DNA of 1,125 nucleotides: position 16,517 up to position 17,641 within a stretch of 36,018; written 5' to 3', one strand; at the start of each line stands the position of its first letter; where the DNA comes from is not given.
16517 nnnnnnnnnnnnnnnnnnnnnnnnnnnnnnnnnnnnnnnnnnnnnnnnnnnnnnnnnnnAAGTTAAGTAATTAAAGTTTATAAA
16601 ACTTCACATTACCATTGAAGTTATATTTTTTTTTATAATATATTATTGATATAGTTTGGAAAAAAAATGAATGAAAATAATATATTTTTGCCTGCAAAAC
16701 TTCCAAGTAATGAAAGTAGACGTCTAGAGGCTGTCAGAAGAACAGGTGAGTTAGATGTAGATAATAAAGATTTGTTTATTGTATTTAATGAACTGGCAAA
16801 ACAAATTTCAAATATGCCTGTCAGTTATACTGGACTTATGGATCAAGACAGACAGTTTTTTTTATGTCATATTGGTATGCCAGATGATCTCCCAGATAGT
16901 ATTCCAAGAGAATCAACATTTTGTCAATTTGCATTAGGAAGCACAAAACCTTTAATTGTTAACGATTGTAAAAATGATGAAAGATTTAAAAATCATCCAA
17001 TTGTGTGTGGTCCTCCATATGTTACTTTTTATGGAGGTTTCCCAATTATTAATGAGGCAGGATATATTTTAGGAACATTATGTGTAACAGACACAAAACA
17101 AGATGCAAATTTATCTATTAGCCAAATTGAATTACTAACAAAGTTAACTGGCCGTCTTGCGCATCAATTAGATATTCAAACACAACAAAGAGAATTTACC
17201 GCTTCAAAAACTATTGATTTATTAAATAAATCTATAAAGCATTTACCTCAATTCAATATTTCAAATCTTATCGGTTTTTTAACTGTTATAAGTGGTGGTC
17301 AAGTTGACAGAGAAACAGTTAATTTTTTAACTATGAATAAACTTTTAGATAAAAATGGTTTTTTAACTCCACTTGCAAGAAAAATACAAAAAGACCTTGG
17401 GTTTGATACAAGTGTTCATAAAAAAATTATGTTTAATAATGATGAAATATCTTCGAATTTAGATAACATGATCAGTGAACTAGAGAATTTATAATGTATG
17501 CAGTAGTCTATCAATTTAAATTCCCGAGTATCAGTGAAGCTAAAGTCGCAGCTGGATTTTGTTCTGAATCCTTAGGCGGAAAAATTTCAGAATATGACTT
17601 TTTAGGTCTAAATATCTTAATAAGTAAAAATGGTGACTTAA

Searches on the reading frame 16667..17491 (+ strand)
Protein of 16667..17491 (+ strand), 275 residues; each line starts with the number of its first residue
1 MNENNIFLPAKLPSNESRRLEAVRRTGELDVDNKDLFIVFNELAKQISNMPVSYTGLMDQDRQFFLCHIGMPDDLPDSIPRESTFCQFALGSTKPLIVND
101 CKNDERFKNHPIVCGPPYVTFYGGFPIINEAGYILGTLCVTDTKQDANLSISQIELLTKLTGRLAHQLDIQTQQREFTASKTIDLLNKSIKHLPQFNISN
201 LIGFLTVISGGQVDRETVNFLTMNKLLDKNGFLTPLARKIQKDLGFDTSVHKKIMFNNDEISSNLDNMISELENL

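Call 24: search_protein_families(library=pfam, proteins=[window:16667-17491:+], max_evalue=0.00001)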
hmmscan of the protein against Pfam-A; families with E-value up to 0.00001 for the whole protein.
window:16667-17491:+ (275 aa): 2 families
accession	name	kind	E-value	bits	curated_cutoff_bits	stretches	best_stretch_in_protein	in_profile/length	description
PF01590.32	GAF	-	2.3e-09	38.3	22.4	1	77-167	41-132/133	GAF domain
PF13185.12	GAF_2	-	8.6e-07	29.7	28.6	1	41-165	13-132/136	GAF domain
